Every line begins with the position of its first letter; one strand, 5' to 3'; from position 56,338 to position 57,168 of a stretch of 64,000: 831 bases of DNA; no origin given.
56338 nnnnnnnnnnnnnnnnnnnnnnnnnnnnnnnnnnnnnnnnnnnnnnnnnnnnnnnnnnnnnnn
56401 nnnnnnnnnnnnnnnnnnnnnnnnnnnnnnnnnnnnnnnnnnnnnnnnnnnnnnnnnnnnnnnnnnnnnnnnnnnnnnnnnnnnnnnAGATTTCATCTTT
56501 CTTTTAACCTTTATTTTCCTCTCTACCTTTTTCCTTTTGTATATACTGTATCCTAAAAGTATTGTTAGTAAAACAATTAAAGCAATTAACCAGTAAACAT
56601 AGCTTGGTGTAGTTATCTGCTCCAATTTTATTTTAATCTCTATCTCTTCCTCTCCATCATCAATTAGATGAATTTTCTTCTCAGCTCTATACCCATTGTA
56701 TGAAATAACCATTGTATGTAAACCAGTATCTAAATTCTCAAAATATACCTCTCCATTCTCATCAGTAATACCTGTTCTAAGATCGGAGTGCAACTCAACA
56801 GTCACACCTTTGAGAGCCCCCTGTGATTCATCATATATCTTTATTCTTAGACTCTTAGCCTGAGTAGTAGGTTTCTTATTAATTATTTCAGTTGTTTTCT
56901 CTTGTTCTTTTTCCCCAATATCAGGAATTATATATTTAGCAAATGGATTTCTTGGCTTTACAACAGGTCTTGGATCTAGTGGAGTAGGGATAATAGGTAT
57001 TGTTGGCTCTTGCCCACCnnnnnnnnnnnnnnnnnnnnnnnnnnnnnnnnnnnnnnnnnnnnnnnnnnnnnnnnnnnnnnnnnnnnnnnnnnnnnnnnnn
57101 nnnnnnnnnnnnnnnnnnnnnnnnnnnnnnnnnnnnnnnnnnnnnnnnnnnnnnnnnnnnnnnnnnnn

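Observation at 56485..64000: Two tandem giant paralogous surface proteins with DUF285 (BspA-like) repeats, Ig-like arrays and C-terminal TM/basic-tail anchors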

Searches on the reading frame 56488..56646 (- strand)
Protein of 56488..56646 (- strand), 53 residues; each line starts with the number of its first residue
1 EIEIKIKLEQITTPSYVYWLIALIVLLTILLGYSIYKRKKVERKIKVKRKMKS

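Call 28: search_protein_families(library=ncbifam, proteins=[window:56488-56646:-], max_evalue=10)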
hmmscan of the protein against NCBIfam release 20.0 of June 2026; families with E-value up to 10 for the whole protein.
seq(53 aa): 6 families
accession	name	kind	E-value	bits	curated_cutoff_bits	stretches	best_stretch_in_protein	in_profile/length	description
TIGR02920.1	acc_sec_Y2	equivalog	0.013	14.4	249.6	1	9-51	173-213/395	accessory Sec system protein translocase subunit SecY2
TIGR03141.1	cytochro_ccmD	equivalog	0.022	14.8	25.95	1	24-49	18-43/47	heme exporter protein CcmD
NF033218.1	anchor_AmaP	equivalog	0.027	14.3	55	1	13-50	46-83/166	alkaline shock response membrane anchor protein AmaP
TIGR01167.1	LPXTG_anchor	domain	0.081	13.6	15.9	1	18-40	11-33/34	LPXTG cell wall anchor domain-containing protein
NF053779.1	BT3442_fam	equivalog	0.096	11.4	940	1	10-49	353-392/563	BT3442 family protein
NF045529.2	Heimdall-CTERM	domain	0.11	12.9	24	1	21-40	9-25/26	Heimdall-CTERM domain-containing surface protein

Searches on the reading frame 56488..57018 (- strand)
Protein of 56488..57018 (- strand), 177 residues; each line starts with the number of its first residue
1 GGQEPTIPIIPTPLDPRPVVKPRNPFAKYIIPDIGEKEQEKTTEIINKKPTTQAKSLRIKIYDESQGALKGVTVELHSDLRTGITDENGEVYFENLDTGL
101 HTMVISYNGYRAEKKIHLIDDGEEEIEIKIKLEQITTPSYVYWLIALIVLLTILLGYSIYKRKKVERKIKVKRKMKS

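Call 55: find_homologous_proteins(query=window:56488-57015:-, max_evalue=0.00001)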
Query window:56488-57015:- (176 aa): 3 proteins with E <= 0.00001 among 99 candidates.
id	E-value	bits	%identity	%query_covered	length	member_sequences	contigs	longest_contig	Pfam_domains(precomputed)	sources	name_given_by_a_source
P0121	6.6e-64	233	65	94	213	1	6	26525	PF13715.13,PF13620.13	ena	-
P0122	3.1e-63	230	66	91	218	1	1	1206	PF13715.13,PF13620.13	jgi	jgi:hypothetical protein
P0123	2.2e-62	228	60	88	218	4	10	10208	PF13715.13,PF13620.13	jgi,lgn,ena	-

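Call 63: search_protein_representatives(protein=window:56488-57018:-)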
Query: 177 residues. Proteins with E-value up to 0.001 (for the whole library): 812; up to 1e-10: 82; up to 1e-30: 9. The best 150 are listed.
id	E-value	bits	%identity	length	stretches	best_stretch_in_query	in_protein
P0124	7.1e-65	234.0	69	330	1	3-168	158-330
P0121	1.7e-64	232.8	70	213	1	3-168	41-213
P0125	1.0e-60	220.5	71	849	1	3-164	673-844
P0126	5.4e-43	162.8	31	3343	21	56-137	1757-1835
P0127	7.7e-38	146.1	53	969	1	4-163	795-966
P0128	4.7e-36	140.3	30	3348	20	46-143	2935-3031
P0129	1.4e-34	135.5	36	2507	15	58-108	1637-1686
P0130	3.8e-34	134.0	31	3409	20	48-139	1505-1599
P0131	8.1e-32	126.5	44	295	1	25-166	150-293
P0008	1.1e-29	119.6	43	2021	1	11-165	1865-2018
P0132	6.9e-29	116.9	35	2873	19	66-112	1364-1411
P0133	1.1e-28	116.3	31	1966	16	55-119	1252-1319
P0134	2.4e-25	105.4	31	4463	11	49-130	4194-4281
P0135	4.0e-21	91.7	31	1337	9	67-113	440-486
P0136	5.0e-21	91.3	26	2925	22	63-132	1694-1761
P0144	4.9e-15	71.8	34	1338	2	6-163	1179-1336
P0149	2.4e-13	66.3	36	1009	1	58-162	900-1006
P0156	9.0e-13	64.5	38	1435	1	37-162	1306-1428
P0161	3.1e-12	62.7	29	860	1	28-164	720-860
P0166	4.6e-12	62.2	28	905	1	37-160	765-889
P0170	5.6e-12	61.9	38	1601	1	58-162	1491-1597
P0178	1.4e-11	60.6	29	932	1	34-166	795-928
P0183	2.3e-11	59.9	35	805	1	29-162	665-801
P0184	2.5e-11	59.8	31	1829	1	46-165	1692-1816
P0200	9.7e-11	57.9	29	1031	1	57-169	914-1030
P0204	1.1e-10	57.6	33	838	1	5-165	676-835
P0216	2.3e-10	56.7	31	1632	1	42-165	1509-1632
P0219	3.0e-10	56.3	38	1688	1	56-174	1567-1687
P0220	3.1e-10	56.2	31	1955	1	40-162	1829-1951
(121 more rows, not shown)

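Call 65: list_cluster_members(proteins=[P0127, P0144, P0156, P0170, P0184, P0216, P0219, P0220, P0149, P0200])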
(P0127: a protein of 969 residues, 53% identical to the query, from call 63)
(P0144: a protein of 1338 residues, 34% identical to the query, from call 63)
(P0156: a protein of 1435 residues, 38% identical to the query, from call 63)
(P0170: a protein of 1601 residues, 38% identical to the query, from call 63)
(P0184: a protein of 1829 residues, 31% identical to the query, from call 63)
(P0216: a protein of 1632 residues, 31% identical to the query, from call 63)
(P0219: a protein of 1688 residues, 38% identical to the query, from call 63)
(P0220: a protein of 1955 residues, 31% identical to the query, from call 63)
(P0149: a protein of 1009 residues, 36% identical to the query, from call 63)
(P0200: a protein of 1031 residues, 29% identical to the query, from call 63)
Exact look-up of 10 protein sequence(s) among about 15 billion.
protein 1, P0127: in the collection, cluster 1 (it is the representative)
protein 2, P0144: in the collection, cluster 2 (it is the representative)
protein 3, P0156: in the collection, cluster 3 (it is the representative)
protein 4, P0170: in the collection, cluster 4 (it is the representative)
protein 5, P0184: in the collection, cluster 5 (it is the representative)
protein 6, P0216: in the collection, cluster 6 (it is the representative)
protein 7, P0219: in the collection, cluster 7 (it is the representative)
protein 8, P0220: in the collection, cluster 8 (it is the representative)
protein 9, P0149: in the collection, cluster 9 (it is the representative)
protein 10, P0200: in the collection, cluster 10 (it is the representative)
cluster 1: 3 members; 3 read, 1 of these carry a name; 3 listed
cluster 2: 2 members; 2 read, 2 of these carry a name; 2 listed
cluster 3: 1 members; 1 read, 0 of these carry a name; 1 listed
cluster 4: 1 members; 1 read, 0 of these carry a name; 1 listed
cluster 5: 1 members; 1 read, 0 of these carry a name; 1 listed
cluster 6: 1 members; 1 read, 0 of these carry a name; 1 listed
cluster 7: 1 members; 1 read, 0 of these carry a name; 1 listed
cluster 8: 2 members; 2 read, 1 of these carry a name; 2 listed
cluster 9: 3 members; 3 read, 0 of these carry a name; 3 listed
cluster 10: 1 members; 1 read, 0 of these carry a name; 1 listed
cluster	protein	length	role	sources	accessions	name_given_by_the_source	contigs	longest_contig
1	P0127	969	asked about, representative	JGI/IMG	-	-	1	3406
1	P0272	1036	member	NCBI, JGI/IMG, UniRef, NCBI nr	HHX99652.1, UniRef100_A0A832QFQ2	TPA: DUF5011 domain-containing protein [Candidatus Dojkabacteria bacterium] | DUF5011 domain-containing protein n=1 Tax=Candidatus Dojkabacteria bacterium ... | DUF5011 domain-containing protein [Candidatus Dojkabacteria bacterium]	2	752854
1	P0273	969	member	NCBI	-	-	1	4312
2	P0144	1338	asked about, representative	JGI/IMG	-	hypothetical protein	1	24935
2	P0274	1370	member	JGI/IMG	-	hypothetical protein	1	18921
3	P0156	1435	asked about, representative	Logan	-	-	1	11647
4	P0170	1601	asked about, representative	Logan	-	-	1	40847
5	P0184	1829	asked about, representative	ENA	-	-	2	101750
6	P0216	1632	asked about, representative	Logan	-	-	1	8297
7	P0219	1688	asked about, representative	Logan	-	-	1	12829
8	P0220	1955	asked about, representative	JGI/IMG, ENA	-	-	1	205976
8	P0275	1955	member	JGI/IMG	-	hypothetical protein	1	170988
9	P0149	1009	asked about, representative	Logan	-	-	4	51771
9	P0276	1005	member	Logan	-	-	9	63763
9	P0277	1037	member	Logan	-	-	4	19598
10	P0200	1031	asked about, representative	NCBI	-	-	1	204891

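Call 66: search_protein_families(library=pfam, proteins=[P0144, P0156, P0149, P0200, P0161, P0178, P0183, P0166, P0204], max_evalue=0.0001)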
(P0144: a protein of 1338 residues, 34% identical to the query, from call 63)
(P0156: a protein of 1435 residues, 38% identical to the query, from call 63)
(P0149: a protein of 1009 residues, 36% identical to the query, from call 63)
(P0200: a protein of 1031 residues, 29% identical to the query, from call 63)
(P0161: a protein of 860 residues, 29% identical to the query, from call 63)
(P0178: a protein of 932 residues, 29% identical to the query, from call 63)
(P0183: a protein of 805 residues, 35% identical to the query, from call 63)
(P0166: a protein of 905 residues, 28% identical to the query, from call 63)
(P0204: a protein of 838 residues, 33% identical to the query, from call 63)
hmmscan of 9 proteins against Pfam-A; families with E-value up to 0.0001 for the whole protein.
P0144 (1338 aa): 13 families
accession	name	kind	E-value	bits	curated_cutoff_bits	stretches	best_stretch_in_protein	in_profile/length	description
PF17210.9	SdrD_B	-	7.5e-45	152.2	29.7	3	566-632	5-76/112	SdrD B-like domain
PF13620.12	CarboxypepD_reg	-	2.6e-33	114.7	32.3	4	1231-1300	2-78/82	Carboxypeptidase regulatory-like domain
PF13715.12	CarbopepD_reg_2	-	7.2e-21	74.5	32.2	1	1234-1297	4-69/88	CarboxypepD_reg-like domain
PF17802.7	SpaA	-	2.9e-19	69.4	23.1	2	277-326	32-82/91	Prealbumin-like fold domain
PF23193.1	NOMO_3rd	-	3.2e-08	34.1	27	0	1005-1026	61-82/120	NOMO third transthyretin-like domain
PF24025.1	Ig_DR_A0283-like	-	2.3e-06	28.3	27.1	0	1230-1280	8-63/102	DR_A0283-like, Ig-like domain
PF07495.19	Y_Y_Y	-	5e-06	26.8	26.6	0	280-320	21-61/65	Y_Y_Y domain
PF23623.1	GBD_IRG7_N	-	7.6e-06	26.5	27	0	1244-1290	46-89/95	IRG7 N-terminal galactose binding domain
PF00041.27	fn3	-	8.5e-06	26.3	25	1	1103-1177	16-83/84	Fibronectin type III domain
PF09430.16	EMC7_beta-sandw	-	1.7e-05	25.4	26.6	0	273-307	12-49/122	ER membrane protein complex subunit 7, beta-sandwich domain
PF16371.11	MetallophosN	-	1.9e-05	25.3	35.6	0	277-315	17-55/77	N terminal of Calcineurin-like phosphoesterase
PF16656.11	Pur_ac_phosph_N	-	3.5e-05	24.7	30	1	1115-1179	26-93/93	Purple acid Phosphatase, N-terminal domain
PF23608.1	Ig_ILCR1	-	6e-05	23.5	27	0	1221-1279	27-83/114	ILCR1 Ig-like domain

P0156 (1435 aa): 7 families
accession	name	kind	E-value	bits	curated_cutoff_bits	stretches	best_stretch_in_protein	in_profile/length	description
PF10102.14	DUF2341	-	3.5e-23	82.3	23.4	1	119-189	1-71/84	Domain of unknown function (DUF2341)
PF00041.27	fn3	-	1.3e-12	48.2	25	1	1185-1269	6-83/84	Fibronectin type III domain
PF16656.11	Pur_ac_phosph_N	-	5.4e-12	46.5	30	2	909-990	8-93/93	Purple acid Phosphatase, N-terminal domain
PF13620.12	CarboxypepD_reg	-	7.9e-10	39.4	32.3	1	1323-1383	2-68/82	Carboxypeptidase regulatory-like domain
PF13715.12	CarbopepD_reg_2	-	6.2e-09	36.2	32.2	1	1326-1405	4-84/88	CarboxypepD_reg-like domain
PF06439.18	3keto-disac_hyd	-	8.4e-06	26.4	26.8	1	508-668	14-187/187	3-keto-disaccharide hydrolase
PF17802.7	SpaA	-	7e-05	23.4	23.1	0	1322-1369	2-56/91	Prealbumin-like fold domain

P0149 (1009 aa): 5 families
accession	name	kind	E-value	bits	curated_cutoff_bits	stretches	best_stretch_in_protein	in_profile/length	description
PF17164.10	DUF5122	-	6.6e-10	39.5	27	0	133-167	6-36/36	Domain of unknown function (DUF5122) beta-propeller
PF13620.12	CarboxypepD_reg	-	3.3e-06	27.8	32.3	1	906-970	10-81/82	Carboxypeptidase regulatory-like domain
PF13715.12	CarbopepD_reg_2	-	4.9e-06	26.9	32.2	1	906-976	10-78/88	CarboxypepD_reg-like domain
PF00041.27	fn3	-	1.7e-05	25.4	25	1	767-841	10-79/84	Fibronectin type III domain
PF13964.12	Kelch_6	-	8.5e-05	22.9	25.3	0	555-587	5-41/50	Kelch motif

P0200 (1031 aa): 7 families
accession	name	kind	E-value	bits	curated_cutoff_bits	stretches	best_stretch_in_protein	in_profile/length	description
PF01476.26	LysM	-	6.8e-11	42.4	20.9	1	847-892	1-43/43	LysM domain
PF09479.16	Flg_new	-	9.2e-10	38.9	27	1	612-679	1-65/65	Listeria-Bacteroides repeat domain (List_Bact_rpt)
PF24025.1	Ig_DR_A0283-like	-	5.6e-07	30.3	27.1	1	910-963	5-63/102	DR_A0283-like, Ig-like domain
PF16656.11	Pur_ac_phosph_N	-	5.3e-06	27.4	30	1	724-803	11-93/93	Purple acid Phosphatase, N-terminal domain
PF13620.12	CarboxypepD_reg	-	1.9e-05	25.4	32.3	1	915-988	3-79/82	Carboxypeptidase regulatory-like domain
PF13715.12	CarbopepD_reg_2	-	6.5e-05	23.3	32.2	0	922-992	10-78/88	CarboxypepD_reg-like domain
PF00041.27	fn3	-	9.5e-05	23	25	0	722-801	10-83/84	Fibronectin type III domain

P0161 (860 aa): 6 families
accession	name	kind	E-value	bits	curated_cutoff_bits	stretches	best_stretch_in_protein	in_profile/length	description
PF13620.12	CarboxypepD_reg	-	3.5e-13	50.1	32.3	1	755-821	5-78/82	Carboxypeptidase regulatory-like domain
PF13715.12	CarbopepD_reg_2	-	1.3e-09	38.4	32.2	1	755-827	4-77/88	CarboxypepD_reg-like domain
PF00041.27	fn3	-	1.9e-07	31.7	25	1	617-698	9-83/84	Fibronectin type III domain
PF00722.28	Glyco_hydro_16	-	1.2e-06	28.6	22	1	391-435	96-138/175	Glycosyl hydrolases family 16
PF17802.7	SpaA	-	2.1e-05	25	23.1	1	754-806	5-66/91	Prealbumin-like fold domain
PF24025.1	Ig_DR_A0283-like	-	8.6e-05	23.2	27.1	0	751-801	8-63/102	DR_A0283-like, Ig-like domain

P0178 (932 aa): 5 families
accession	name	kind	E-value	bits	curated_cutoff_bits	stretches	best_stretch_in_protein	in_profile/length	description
PF05048.19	NosD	-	8.5e-13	48.7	23.6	1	110-226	14-124/212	Periplasmic copper-binding protein (NosD)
PF13229.12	Beta_helix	-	2.8e-12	47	25.9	2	38-171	20-149/158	Right handed beta helix region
PF13620.12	CarboxypepD_reg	-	5.1e-09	36.8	32.3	1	817-891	1-78/82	Carboxypeptidase regulatory-like domain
PF13715.12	CarbopepD_reg_2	-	3.8e-07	30.5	32.2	1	822-891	5-75/88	CarboxypepD_reg-like domain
PF24025.1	Ig_DR_A0283-like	-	3.6e-06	27.7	27.1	0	814-866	5-62/102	DR_A0283-like, Ig-like domain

P0183 (805 aa): 4 families
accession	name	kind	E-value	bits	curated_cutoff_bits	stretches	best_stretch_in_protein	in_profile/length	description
PF13385.13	Laminin_G_3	-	6e-26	91.8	27.6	1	141-294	2-150/151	Concanavalin A-like lectin/glucanases superfamily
PF09479.16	Flg_new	-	6.4e-07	29.8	27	1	488-561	1-65/65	Listeria-Bacteroides repeat domain (List_Bact_rpt)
PF13715.12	CarbopepD_reg_2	-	8.2e-07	29.4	32.2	1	705-777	9-81/88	CarboxypepD_reg-like domain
PF13620.12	CarboxypepD_reg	-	2.2e-05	25.1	32.3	1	705-769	9-80/82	Carboxypeptidase regulatory-like domain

P0166 (905 aa): 6 families
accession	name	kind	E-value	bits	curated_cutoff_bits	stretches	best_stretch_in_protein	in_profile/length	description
PF01839.29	FG-GAP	-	7.5e-22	77.2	22.1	1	272-307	5-37/37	FG-GAP repeat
PF13620.12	CarboxypepD_reg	-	7.8e-10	39.4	32.3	1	785-858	2-80/82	Carboxypeptidase regulatory-like domain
PF13517.12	FG-GAP_3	-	1.6e-09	38.6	26.9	0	66-137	1-59/61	FG-GAP-like repeat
PF00041.27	fn3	-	2.9e-09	37.4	25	1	656-742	2-83/84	Fibronectin type III domain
PF13715.12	CarbopepD_reg_2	-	5.1e-09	36.5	32.2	1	788-866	4-83/88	CarboxypepD_reg-like domain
PF24025.1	Ig_DR_A0283-like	-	3.5e-06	27.7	27.1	1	780-834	4-63/102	DR_A0283-like, Ig-like domain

P0204 (838 aa): 5 families
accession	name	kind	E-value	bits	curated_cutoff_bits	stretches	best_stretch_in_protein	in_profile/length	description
PF13385.13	Laminin_G_3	-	6.3e-17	62.5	27.6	1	231-387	9-151/151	Concanavalin A-like lectin/glucanases superfamily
PF10102.14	DUF2341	-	1.6e-16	61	23.4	1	106-179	1-65/84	Domain of unknown function (DUF2341)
PF13620.12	CarboxypepD_reg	-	4.4e-07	30.6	32.3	1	732-792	9-76/82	Carboxypeptidase regulatory-like domain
PF00041.27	fn3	-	1.9e-06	28.4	25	1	556-641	3-82/84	Fibronectin type III domain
PF13715.12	CarbopepD_reg_2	-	6.7e-05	23.3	32.2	1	731-798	8-77/88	CarboxypepD_reg-like domain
